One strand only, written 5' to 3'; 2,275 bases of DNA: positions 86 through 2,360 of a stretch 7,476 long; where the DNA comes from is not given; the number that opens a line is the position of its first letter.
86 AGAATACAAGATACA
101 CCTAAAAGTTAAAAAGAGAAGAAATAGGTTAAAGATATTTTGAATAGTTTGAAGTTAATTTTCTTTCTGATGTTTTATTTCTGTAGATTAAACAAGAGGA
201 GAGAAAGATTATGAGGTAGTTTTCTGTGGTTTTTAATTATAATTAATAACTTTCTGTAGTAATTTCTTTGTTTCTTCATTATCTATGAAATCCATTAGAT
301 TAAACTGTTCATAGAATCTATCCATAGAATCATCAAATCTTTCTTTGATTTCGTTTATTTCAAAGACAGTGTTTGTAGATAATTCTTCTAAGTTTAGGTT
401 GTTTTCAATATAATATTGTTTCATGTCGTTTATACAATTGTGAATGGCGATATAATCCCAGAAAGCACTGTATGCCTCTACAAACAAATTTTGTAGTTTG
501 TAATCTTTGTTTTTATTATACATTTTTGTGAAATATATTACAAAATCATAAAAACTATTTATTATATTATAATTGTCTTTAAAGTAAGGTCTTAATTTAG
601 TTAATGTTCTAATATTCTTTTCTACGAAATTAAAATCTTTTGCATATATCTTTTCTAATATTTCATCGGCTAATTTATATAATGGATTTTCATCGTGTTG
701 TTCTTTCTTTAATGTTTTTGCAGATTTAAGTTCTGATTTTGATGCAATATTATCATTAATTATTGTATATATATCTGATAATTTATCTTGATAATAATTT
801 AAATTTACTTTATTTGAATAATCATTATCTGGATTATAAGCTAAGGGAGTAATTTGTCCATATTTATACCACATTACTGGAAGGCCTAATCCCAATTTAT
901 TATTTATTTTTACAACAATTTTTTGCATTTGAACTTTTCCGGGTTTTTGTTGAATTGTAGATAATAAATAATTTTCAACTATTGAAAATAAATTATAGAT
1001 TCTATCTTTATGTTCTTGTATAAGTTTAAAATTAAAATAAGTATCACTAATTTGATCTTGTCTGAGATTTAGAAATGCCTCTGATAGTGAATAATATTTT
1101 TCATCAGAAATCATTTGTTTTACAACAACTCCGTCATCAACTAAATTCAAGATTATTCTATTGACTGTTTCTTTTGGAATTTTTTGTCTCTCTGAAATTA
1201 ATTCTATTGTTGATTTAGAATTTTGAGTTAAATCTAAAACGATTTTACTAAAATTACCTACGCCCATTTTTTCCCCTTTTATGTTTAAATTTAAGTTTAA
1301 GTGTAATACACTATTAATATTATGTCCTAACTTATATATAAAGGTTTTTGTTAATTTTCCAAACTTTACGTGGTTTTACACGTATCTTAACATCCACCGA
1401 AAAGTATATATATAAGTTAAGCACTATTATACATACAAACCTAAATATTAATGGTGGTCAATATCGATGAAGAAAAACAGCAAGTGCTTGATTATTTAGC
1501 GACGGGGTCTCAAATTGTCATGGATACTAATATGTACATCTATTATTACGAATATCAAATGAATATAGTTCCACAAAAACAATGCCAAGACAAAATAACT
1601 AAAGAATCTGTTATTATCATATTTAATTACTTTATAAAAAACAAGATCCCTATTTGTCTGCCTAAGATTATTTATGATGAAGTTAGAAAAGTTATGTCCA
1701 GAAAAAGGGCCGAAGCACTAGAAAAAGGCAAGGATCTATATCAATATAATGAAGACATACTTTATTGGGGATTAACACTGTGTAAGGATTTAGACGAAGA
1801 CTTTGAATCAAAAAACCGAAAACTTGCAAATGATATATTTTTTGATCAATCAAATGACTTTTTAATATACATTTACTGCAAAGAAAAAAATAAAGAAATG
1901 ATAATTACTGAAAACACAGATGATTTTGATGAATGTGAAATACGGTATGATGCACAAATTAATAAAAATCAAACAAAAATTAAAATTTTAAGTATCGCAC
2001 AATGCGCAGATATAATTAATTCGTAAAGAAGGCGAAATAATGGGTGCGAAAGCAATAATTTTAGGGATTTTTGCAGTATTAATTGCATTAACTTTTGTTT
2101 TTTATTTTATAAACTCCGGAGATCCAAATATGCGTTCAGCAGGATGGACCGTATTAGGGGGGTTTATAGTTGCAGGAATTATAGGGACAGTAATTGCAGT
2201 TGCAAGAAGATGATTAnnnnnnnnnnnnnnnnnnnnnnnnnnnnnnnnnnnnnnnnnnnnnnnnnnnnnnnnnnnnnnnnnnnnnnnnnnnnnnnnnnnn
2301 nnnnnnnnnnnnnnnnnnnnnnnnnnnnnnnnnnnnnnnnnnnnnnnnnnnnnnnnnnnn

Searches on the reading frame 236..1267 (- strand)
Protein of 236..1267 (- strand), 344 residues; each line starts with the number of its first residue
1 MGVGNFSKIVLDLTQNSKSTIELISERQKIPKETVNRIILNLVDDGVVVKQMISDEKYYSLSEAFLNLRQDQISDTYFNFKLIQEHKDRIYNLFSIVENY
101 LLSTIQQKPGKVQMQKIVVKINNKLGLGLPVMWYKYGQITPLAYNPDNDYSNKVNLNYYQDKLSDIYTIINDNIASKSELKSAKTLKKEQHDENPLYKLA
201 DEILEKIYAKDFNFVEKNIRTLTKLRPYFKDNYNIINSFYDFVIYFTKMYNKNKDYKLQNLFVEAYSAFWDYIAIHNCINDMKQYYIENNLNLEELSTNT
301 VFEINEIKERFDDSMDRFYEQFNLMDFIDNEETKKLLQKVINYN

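Call 3: search_protein_families(library=pfam, proteins=[window:236-1267:-], max_evalue=0.1)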
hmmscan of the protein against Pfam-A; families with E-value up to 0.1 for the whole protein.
window:236-1267:- (344 aa): 6 families
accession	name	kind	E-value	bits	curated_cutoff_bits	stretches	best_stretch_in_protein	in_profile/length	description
PF01978.25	TrmB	-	0.00012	22.3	25.6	1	11-59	15-63/68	Sugar-specific transcriptional regulator TrmB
PF13412.12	HTH_24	-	0.00059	19.8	21.9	1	13-48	12-47/48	Winged helix-turn-helix DNA-binding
PF02082.26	Rrf2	-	0.0049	17.5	30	1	9-49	11-54/132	Iron-dependent Transcriptional regulator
PF14493.12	HTH_40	-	0.023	15.4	27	1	10-88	5-77/89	Helix-turn-helix domain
PF12802.13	MarR_2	-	0.052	14.1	27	0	10-51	10-53/61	MarR family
PF24033.1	DUF7342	-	0.09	13.2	31.6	0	19-69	18-68/150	Family of unknown function (DUF7342)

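Call 4: search_protein_families(library=ncbifam, proteins=[window:236-1267:-], max_evalue=0.1)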
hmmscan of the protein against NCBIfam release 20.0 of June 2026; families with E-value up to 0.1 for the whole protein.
window:236-1267:- (344 aa): 6 families
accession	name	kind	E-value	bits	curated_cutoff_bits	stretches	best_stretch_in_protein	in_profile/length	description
NF053606.1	Sta1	subfamily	0.00016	21.7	80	1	8-57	24-73/100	Sta1 family transcriptional regulator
NF040939.2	trans_reg_lrs14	equivalog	0.0043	17.1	90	1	9-56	26-74/103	Lrs14 family HTH-type transcriptional regulator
NF041395.1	TranRegLrpA1_Halo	equivalog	0.0091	16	250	1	8-110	9-112/142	HTH-type transcriptional regulator LrpA1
TIGR01309.1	uL30_arch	equivalog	0.037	14.2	150.05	0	171-235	62-126/151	50S ribosomal protein L30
TIGR00738.1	rrf2_super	superfamily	0.073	12.9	73.3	0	10-48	14-55/132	Rrf2 family transcriptional regulator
TIGR02431.1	pcaR_pcaU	subfamily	0.073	12.4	284.75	0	15-92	21-93/248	beta-ketoadipate pathway transcriptional regulators, PcaR/PcaU/PobR family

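Call 26: search_protein_families(library=padloc, proteins=[window:236-1267:-], max_evalue=0.01)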
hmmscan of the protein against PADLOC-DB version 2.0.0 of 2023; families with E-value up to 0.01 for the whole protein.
window:236-1267:- (344 aa): 2 families
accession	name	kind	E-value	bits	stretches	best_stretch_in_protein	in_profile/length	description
PDLC01858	CARF3--CARF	-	0.0014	16.6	1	6-51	145-190/204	-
PDLC01044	Csa3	-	0.0035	15.3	1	10-59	141-184/194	Type I-A associated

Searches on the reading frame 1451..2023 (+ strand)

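Call 3: search_protein_families(library=pfam, proteins=[window:1451-2023:+], max_evalue=0.1)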
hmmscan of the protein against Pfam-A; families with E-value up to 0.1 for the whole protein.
window:1451-2023:+ (191 aa): 2 families
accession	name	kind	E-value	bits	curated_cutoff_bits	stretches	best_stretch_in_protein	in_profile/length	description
PF16289.11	PIN_12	-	0.0087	16.9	32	1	22-139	1-109/172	PIN domain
PF01850.27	PIN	-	0.053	14.6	23.6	0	66-161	29-116/120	PIN domain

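Call 4: search_protein_families(library=ncbifam, proteins=[window:1451-2023:+], max_evalue=0.1)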
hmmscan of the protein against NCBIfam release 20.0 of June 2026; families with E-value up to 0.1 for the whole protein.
window:1451-2023:+ (191 aa): 0 families

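Call 26: search_protein_families(library=padloc, proteins=[window:1451-2023:+], max_evalue=0.01)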
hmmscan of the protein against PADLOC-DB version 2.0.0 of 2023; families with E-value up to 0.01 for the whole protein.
window:1451-2023:+ (191 aa): 0 families

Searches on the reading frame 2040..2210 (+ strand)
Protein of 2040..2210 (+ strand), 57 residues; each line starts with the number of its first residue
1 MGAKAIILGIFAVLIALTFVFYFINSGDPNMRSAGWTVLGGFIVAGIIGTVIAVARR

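Call 3: search_protein_families(library=pfam, proteins=[window:2040-2210:+], max_evalue=0.1)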
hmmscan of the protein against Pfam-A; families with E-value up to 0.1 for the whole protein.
window:2040-2210:+ (57 aa): 3 families
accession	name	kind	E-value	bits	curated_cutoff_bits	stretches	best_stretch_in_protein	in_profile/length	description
PF01545.26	Cation_efflux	-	0.021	15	26.6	1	5-50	106-155/198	Cation efflux family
PF23778.1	Phage_holin_2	-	0.066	13.9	32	1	6-55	2-50/92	Putative phage holin family 2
PF15938.10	DUF4750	-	0.071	13.3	27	0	5-24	4-23/54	Domain of unknown function (DUF4750)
